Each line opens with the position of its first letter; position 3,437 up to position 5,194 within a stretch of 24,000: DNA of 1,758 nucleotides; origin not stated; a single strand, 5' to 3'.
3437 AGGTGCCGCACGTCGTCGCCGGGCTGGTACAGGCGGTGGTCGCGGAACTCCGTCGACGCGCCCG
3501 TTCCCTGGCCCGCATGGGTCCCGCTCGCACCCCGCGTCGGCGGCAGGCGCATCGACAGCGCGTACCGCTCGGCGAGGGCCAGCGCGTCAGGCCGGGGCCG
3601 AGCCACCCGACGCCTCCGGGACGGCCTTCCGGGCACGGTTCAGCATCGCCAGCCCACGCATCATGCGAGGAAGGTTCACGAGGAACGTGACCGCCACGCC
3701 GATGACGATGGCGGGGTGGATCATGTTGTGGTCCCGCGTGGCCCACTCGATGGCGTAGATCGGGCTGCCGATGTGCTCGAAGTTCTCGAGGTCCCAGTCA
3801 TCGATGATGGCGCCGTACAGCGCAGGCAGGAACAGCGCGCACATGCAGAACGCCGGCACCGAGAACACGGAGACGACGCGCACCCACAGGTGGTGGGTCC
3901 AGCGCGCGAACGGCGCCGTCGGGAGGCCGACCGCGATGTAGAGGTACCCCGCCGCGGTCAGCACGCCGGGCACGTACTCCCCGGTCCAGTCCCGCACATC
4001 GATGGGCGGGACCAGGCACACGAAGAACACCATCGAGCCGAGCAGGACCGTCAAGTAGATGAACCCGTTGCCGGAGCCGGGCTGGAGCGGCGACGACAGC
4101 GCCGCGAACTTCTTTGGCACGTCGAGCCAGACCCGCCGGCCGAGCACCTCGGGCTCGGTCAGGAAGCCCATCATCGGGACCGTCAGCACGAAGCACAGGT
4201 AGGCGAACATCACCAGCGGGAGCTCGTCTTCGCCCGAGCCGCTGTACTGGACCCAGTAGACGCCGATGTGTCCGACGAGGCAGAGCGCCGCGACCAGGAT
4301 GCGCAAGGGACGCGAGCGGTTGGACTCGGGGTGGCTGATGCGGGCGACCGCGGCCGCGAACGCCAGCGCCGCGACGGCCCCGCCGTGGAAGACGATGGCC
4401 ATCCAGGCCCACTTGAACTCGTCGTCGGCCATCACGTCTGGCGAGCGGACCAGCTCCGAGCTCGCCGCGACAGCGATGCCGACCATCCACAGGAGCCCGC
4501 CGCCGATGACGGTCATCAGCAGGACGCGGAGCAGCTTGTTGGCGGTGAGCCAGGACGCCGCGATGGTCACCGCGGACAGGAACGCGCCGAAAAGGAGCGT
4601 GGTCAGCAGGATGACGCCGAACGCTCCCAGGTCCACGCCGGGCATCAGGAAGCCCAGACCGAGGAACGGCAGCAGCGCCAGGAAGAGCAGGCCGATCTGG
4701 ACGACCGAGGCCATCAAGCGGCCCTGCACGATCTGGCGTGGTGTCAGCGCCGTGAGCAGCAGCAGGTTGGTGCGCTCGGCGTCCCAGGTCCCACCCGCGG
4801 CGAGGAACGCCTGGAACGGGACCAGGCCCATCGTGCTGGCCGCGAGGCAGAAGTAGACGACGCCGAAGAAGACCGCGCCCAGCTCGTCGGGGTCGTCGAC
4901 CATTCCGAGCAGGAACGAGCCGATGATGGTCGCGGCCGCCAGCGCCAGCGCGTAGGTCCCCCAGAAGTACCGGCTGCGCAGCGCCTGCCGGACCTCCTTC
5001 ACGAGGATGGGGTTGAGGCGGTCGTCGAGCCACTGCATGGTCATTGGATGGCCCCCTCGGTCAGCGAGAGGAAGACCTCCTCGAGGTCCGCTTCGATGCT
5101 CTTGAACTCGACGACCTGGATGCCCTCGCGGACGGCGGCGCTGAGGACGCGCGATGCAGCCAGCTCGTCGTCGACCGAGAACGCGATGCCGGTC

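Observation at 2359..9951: Seven-gene stop/start-overlapped cassette joining MoxR AAA+ and DUF58(vWA) to an ABC-2 exporter and three unassignable membrane proteins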

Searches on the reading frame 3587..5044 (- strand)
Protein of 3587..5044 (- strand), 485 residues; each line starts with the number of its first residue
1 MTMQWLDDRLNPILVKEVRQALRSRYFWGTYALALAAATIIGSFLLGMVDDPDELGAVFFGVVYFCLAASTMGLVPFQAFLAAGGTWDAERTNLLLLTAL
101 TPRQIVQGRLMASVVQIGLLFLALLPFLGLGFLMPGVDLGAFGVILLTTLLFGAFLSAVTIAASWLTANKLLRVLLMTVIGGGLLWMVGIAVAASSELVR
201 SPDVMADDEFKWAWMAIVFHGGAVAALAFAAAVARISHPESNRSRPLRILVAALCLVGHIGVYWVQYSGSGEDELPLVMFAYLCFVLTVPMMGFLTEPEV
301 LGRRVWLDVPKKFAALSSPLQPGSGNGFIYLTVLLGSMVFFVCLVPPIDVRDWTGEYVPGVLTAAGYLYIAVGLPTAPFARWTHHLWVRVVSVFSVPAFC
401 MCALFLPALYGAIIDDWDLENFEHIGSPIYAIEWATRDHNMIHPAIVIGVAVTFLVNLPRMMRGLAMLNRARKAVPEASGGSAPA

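Call 4: search_protein_families(library=pfam, max_evalue=0.1, proteins=[window:3587-5044:-])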
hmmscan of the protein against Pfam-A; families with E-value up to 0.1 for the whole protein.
window:3587-5044:- (485 aa): 1 family
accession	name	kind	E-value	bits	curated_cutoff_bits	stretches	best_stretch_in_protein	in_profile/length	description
PF13622.12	4HBT_3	-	0.05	14.3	24.3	1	213-248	4-35/83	Acyl-CoA thioesterase N-terminal domain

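Call 5: search_protein_families(library=ncbifam, max_evalue=0.1, proteins=[window:3587-5044:-])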
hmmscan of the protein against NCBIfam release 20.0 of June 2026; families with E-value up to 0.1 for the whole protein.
window:3587-5044:- (485 aa): 0 families

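Call 17: find_homologous_proteins(query=window:3587-5044:-)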
Query window:3587-5044:- (485 aa): 62 proteins with E <= 0.001 among 8000 candidates.
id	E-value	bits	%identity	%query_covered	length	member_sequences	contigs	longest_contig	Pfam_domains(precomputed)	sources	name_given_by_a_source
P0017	0.0e+0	1071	100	100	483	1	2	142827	-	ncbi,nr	ncbi:MAG: hypothetical protein GY913_26505 [Proteobacteria bacterium]|nr:hypothetical protein [Pseud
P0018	9.4e-256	868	82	98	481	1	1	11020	-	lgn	-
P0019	7.4e-247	838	78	100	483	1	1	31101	-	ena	-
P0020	9.9e-184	630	60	97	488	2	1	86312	-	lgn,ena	-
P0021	1.2e-178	613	60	99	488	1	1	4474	-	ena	-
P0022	7.1e-174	598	59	97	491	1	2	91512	-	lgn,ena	-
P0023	4.1e-166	572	58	98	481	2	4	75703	-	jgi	jgi:hypothetical protein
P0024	1.2e-164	567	58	96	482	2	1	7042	-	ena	-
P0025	2.5e-109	385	45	98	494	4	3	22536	-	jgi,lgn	jgi:hypothetical protein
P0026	7.2e-101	357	44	95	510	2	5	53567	-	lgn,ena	-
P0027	2.7e-100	355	53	65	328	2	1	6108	-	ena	-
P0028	9.4e-99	350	44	97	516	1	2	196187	-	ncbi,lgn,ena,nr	ncbi:MAG: hypothetical protein VX899_25025 [Myxococcota bacterium]|nr:hypothetical protein [Myxococc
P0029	1.0e-97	346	44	97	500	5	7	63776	-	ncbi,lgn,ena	-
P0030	3.5e-96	341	43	97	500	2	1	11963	-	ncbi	ncbi:MAG: hypothetical protein ACI9VR_002629 [Cognaticolwellia sp.]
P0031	9.3e-96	340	42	95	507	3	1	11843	-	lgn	-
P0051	4.5e-54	202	34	98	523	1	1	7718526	-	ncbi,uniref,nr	ncbi:ABC-2 family transporter protein [Planctomycetes bacterium Poly30]|uniref:ABC-2 family transpor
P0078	1.6e-10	59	28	67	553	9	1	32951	-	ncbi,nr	ncbi:MAG: hypothetical protein MK179_13465 [Pirellulaceae bacterium]|nr:hypothetical protein [Pirell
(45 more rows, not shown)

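Call 18: find_encoding_contigs(protein=P0051, flank=10000, max_places=1)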
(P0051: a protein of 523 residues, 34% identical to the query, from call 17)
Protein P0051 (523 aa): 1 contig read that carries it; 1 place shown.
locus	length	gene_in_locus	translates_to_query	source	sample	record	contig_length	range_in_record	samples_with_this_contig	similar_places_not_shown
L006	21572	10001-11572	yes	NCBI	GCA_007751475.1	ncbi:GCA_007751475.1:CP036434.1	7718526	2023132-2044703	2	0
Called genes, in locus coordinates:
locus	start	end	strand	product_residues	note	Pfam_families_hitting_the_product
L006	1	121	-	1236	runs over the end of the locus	PF00082:Peptidase_S8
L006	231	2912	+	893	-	PF17148:DUF5117, PF16313:DUF4953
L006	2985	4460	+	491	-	PF04389:Peptidase_M28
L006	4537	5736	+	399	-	-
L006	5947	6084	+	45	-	-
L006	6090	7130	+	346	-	PF05496:RuvB_N (faint), PF20030:bpMoxR, PF00158:Sigma54_activat (faint), PF00004:AAA (weak), PF07726:AAA_3, PF07728:AAA_5, PF17863:AAA_lid_2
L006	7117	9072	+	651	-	-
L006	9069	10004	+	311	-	PF00005:ABC_tran, PF13304:AAA_21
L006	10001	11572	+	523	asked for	-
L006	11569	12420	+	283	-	PF01882:DUF58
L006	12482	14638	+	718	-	PF02922:CBM_48, PF00128:Alpha-amylase, PF02806:Alpha-amylase_C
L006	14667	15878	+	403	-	-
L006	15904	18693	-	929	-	PF13519:VWA_2, PF07090:GATase1_like (faint), PF13768:VWA_3 (weak), PF00092:VWA, PF13519:VWA_2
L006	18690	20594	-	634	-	PF07584:BatA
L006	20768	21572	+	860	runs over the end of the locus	PF02585:PIG-L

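Call 19: find_encoding_contigs(protein=P0028, flank=10000, max_places=1)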
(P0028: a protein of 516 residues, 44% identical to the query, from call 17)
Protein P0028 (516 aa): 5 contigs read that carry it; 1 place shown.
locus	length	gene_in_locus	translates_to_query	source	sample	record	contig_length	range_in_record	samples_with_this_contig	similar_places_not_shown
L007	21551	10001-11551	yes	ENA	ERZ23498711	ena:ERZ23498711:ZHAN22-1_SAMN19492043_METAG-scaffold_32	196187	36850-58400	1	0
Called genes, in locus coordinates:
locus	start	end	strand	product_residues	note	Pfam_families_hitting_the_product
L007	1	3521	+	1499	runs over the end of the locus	PF00999:Na_H_Exchanger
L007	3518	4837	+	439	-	PF00924:MS_channel_2nd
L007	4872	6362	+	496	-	-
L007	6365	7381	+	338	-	PF20030:bpMoxR, PF07726:AAA_3, PF07728:AAA_5, PF17863:AAA_lid_2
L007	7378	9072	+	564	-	-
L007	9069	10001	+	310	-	PF00005:ABC_tran, PF13304:AAA_21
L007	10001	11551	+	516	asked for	-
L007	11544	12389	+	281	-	PF01882:DUF58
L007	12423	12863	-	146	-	-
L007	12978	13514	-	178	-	-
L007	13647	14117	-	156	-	-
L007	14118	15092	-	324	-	PF00180:Iso_dh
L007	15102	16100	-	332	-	PF00180:Iso_dh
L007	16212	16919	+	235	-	-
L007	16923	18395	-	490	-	PF00990:GGDEF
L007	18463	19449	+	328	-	PF03372:Exo_endo_phos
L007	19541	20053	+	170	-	PF13690:CheX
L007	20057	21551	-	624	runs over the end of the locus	PF11617:Cu-binding_MopE (weak)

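Call 20: find_encoding_contigs(protein=P0078, flank=10000, max_places=1)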
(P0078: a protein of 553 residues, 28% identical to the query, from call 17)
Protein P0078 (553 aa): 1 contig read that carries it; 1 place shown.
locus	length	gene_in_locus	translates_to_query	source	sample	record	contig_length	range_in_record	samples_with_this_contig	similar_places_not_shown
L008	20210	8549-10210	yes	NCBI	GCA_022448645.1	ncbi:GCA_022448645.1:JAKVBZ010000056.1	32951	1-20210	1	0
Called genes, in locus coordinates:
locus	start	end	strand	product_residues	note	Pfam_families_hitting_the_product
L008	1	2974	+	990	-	?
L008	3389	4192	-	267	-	PF14378:PAP2_3 (weak), PF01569:PAP2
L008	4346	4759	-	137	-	PF10861:DUF2784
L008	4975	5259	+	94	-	-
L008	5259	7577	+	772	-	-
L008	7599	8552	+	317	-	PF00005:ABC_tran, PF13304:AAA_21, PF13732:DrrA1-3_C (weak)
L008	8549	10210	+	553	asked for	-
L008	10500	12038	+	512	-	PF13541:ChlI, PF00158:Sigma54_activat (faint), PF01078:Mg_chelatase, PF07728:AAA_5, PF00493:MCM (weak), PF13335:Mg_chelatase_C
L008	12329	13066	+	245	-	-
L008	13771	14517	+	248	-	-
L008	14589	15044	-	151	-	PF16697:Yop-YscD_cpl, PF00498:FHA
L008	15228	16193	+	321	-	PF04055:Radical_SAM, PF16199:Radical_SAM_C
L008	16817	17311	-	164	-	-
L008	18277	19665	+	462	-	PF13167:GTP-bdg_N, PF16360:GTP-bdg_M, PF01926:MMR_HSR1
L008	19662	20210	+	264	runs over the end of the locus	PF00106:adh_short, PF08659:KR, PF13561:adh_short_C2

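Call 25: search_protein_families(library=pfam, alignment_id=A2, max_evalue=0.01)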
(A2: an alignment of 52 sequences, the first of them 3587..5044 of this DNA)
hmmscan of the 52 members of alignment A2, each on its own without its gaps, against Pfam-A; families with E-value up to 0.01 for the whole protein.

A. member 1, window:3587-5044:- (485 aa): 0 families

B. families by the number of members that match (of 52 scanned): 7 families
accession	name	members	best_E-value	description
PF12698.13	ABC2_membrane_3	10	1.3e-07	ABC-2 family transporter protein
PF12679.13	ABC2_membrane_2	2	4.9e-07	ABC-2 family transporter protein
PF13346.12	ABC2_membrane_5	1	0.00025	ABC-2 family transporter protein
PF12730.13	ABC2_membrane_4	1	0.0017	ABC-2 family transporter protein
PF10784.15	Plasmid_stab_B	1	0.0038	Plasmid stability protein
PF18920.5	DUF5671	1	0.0049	Domain of unknown function (DUF5671)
PF16083.10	Phage_holin_3_3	1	0.0084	LydA holin phage, holin superfamily III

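Call 34: predict_structure(alignment_id=A2)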
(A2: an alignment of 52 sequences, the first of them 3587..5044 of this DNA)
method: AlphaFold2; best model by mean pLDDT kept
length: 485 residues; sequences in the alignment: 52
mean_pLDDT: 91.4   pTM: 0.88
mean pLDDT of the five models: 91.4, 90.5, 89.9, 89.9, 89.8
residues with pLDDT >= 90: 383; 70-90: 71; 50-70: 25; < 50: 6
segments of 3 or more residues with pLDDT < 50: 481-485
pLDDT, mean of each block of 10 residues (from residue 1): 61 90 93 95 91 91 96 96 73 69 93 96 94 90 96 97 88 92 97 95 93 92 96 92 96 95 85 86 95 96 93 95 97 97 89 90 98 97 94 97 97 97 96 89 95 98 96 77 45
secondary structure, 60 per line:
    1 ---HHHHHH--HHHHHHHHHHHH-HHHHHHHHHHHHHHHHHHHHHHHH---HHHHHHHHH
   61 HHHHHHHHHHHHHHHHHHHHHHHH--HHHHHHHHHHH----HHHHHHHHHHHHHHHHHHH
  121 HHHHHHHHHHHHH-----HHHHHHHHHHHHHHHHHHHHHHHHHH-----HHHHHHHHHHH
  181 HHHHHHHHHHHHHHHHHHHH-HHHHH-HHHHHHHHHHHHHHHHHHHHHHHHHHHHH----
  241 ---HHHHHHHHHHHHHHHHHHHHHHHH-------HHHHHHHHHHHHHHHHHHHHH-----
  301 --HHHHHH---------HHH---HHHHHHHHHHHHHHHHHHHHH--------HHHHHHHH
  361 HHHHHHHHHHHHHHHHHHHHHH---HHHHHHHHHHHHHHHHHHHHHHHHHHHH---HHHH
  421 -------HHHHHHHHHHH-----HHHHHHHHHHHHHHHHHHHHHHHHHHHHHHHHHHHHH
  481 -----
elements in order: H4-9 H12-23 H25-48 H52-84 H87-97 H102-133 H139-164 H170-200 H202-206 H208-236 H244-267 H275-295 H303-308 H324-344 H353-382 H386-413 H417-420 H428-438 H444-480

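Call 36: fold_search(model_id=the predicted structure, library=pdb)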
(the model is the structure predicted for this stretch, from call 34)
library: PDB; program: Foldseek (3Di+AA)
matches with E <= 10: 145; with E <= 0.001: 0
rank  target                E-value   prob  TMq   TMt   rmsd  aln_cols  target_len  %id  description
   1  8k1n_C                4.1e-02  0.97  0.29  0.27  15.8       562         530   14  mycobacterial efflux pump, substrate-bound state (released 2024-07-17)
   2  8ga7                  5.3e-02  0.82  0.23  0.22  23.6       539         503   11  Geometrically programmable nanomaterial construction using regularized protein building blocks (released 2024-03-13)
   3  4ikx                  1.2e-01  0.23  0.15  0.15  23.6       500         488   17  Crystal structure of peptide transporter POT (E310Q mutant) (released 2013-07-10)
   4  4av6_A                1.6e-01  0.66  0.27  0.22  19.0       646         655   14  Crystal structure of Thermotoga maritima sodium pumping membrane integral pyrophosphatase at 4 A in complex with phosp (released 2012-08-08)
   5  7znq_y                1.8e-01  0.99  0.26  0.44  12.1       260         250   19  ABC transporter complex NosDFYL in GDN (released 2022-08-03)
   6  5yck                  1.8e-01  0.38  0.19  0.20  20.8       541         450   12  Crystal structure of a MATE family protein derived from Camelina sativa at 2.3 angstrom (released 2017-09-27)
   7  8k1p_A                2.3e-01  0.75  0.28  0.27  15.5       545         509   13  mycobacterial efflux pump, ADP+vanadate bound state (released 2024-07-17)
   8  6ghj_A                2.4e-01  0.14  0.14  0.14  23.8       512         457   12  PepTSt in complex with tripeptide Phe-Ala-Gln (released 2018-09-19)
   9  8k1m_B                2.5e-01  0.77  0.29  0.27  16.2       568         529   13  mycobacterial efflux pump, apo state (released 2024-07-17)
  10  8ce1_B                2.6e-01  1.00  0.33  0.63   5.2       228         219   24  Cytochrome c maturation complex CcmABCD (released 2023-09-06)
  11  7f02_B                2.6e-01  1.00  0.32  0.60   5.8       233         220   23  Cytochrome c-type biogenesis protein CcmABCD from E. coli (released 2022-11-09)
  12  7o12_E                2.8e-01  0.99  0.28  0.50  12.7       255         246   18  ABC transporter NosDFY, AMPPNP-bound in GDN (released 2022-04-13)
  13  6ids                  3.2e-01  0.28  0.18  0.20  20.7       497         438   13  Crystal structure of Vibrio cholerae MATE transporter VcmN D35N mutant (released 2019-01-16)
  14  6exs                  3.2e-01  0.15  0.15  0.15  23.6       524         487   14  Crystal structure of a POT family transporter in complex with thioalcohol conjugated peptide. (released 2018-06-27)
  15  7o17_E                3.3e-01  0.98  0.29  0.49  12.8       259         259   21  ABC transporter NosDFY E154Q, ATP-bound in lipid nanodisc (released 2022-04-13)
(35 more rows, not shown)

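Call 37: find_related_loci(query=A2, collection=genome_contigs, flank=8000)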
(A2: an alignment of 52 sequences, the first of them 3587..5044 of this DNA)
Query A2 (485 aa) in genome_contigs; peptide patterns used: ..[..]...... (x = any residue, [..] = any of these).
113 stretches matched a pattern; 104 encode a relative of the query (tblastn E <= 1e-3); the best 80 are kept; 80 distinct loci.
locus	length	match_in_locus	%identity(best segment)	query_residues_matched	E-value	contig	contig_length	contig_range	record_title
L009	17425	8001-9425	61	3-473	2e-178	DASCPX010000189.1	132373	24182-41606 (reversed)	MAG TPA_asm: Myxococcota bacterium isolate Fu_MAG_56 c_000001542750, whole genome shotgun sequence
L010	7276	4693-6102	58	5-471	1e-147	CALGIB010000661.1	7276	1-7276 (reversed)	MAG TPA_asm: uncultured proteobacterium isolate ERR2206756_bin.71_CONCOCT_v1.1_MAG genome assembly, contig: ERZ887841.64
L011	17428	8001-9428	44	4-473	1e-96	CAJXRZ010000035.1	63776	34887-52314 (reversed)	MAG TPA_asm: uncultured proteobacterium isolate SRR3933377_bin.20_MetaBAT_v2.12.1_MAG genome assembly, contig: NODE_122_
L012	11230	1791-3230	43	4-477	3e-95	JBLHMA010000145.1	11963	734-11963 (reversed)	MAG: Cognaticolwellia sp. isolate 3300054697_62 Ga0535669_0006098, whole genome shotgun sequence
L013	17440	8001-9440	44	8-478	9e-87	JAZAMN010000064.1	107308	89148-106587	MAG: Myxococcota bacterium isolate XB_MAG94 DB_MAG94_0064, whole genome shotgun sequence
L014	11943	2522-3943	40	4-473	4e-86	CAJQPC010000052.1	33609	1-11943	uncultured bacterium isolate 3_20180319_Bin_20180319_Bin_29_sub_1 genome assembly, contig: c_000020104617, whole genome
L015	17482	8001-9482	36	1-484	4e-68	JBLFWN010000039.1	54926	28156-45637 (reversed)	MAG: Planctomycetota bacterium isolate 3300053785_139 Ga0535658_0000715, whole genome shotgun sequence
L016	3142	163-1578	35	4-464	3e-64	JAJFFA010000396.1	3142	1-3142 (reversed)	MAG: Planctomycetota bacterium isolate OFTM79 OFTM79_395, whole genome shotgun sequence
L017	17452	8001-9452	38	7-479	1e-66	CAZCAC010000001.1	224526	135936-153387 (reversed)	MAG TPA_asm: uncultured Planctomycetaceae bacterium isolate binchicken_co65_457 genome assembly, contig: NODE_52_length_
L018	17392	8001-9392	34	6-462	3e-58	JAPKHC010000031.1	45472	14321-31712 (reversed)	MAG: Planctomycetota bacterium isolate PDA_C_MAG.29 MAG.29_31, whole genome shotgun sequence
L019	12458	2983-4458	34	4-483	3e-58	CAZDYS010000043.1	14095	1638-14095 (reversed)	MAG TPA_asm: uncultured Planctomycetaceae bacterium isolate SRP135972_co2_136 genome assembly, contig: NODE_4437_length_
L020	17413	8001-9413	34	7-470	2e-57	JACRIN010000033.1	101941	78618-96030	MAG: Planctomycetota bacterium isolate NC_groundwater_1804_Pr3_B-0.1um_70_16 SR-2_scaffold_141_992904, whole genome shot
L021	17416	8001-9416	35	4-466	2e-56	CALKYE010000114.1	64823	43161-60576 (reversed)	MAG TPA_asm: uncultured Planctomycetia bacterium isolate SRR6227243_bin.49_CONCOCT_v1.1_MAG genome assembly, contig: ERZ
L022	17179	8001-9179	38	6-392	2e-55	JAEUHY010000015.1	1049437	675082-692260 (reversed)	MAG: Planctomycetota bacterium isolate new MAG-29 k141_800957, whole genome shotgun sequence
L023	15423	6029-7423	32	6-461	2e-55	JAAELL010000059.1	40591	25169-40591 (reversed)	MAG: bacterium isolate Bpl_4 BplG_CONTIG500787, whole genome shotgun sequence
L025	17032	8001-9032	38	6-344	5e-55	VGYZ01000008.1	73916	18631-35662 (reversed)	MAG: Planctomycetota bacterium isolate M_DeepCast_50m_m2_137 M_DeepCast_50m_m2_137_Ga0194121_10000432, whole genome shot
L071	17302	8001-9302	26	3-435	2e-24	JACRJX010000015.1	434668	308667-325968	MAG: Verrucomicrobia bacterium isolate NC_groundwater_1840_Pr3_B-0.1um_61_25 SR-2_scaffold_141_829293, whole genome shot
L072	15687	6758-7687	32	6-311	3e-24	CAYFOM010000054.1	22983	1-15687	MAG TPA_asm: uncultured Planctomycetales bacterium isolate ERP019367_co1_51 genome assembly, contig: NODE_1958_length_22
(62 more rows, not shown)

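Call 44: search_protein_families(library=padloc, max_evalue=0.001, proteins=[window:3587-5044:-])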
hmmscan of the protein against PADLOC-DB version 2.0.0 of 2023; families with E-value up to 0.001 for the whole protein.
window:3587-5044:- (485 aa): 0 families

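Call 51: search_protein_families(library=pfam, max_evalue=0.05, proteins=[L020:2751-3791:+, L020:3864-4148:+, L071:2884-4302:+, L072:1465-2955:+, L023:660-1727:+, L023:1752-2102:+, L025:2827-3882:+, L007:4872-6362:+])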
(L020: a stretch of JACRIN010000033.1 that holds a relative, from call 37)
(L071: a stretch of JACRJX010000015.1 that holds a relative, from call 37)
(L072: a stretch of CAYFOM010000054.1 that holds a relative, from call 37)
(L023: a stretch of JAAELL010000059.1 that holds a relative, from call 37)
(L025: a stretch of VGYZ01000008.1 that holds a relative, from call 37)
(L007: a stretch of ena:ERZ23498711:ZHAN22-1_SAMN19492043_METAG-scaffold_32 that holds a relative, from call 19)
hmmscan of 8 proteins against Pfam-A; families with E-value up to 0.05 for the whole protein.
L020:2751-3791:+ (346 aa): 1 family
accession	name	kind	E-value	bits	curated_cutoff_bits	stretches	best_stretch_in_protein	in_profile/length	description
PF23991.1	DUF7310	-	0.00013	22.8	40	1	163-231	18-83/83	Coiled-coil region of unknown function (DUF7310)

L020:3864-4148:+ (94 aa): 0 families

L071:2884-4302:+ (472 aa): 1 family
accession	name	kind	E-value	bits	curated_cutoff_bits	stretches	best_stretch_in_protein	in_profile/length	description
PF09325.15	Vps5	-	0.0023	18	27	1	227-300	14-87/236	Vps5 C terminal like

L072:1465-2955:+ (496 aa): 2 families
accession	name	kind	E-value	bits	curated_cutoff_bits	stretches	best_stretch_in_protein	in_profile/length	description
PF14362.11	DUF4407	-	0.0067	16.2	31.3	1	158-255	137-234/297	Domain of unknown function (DUF4407)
PF13646.12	HEAT_2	-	0.022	15.5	27.7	0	296-351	20-73/88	HEAT repeats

L023:660-1727:+ (355 aa): 0 families

L023:1752-2102:+ (116 aa): 0 families

L025:2827-3882:+ (351 aa): 1 family
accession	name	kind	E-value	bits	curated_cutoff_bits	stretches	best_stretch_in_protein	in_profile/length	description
PF22888.1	FIMAH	-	0.013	16.6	24.8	1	166-243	2-78/81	FIMAH domain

L007:4872-6362:+ (496 aa): 1 family
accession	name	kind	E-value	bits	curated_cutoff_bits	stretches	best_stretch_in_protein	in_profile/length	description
PF22807.2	TrAA12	-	0.00027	19.8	30.9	1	344-405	381-441/463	TrAA12-like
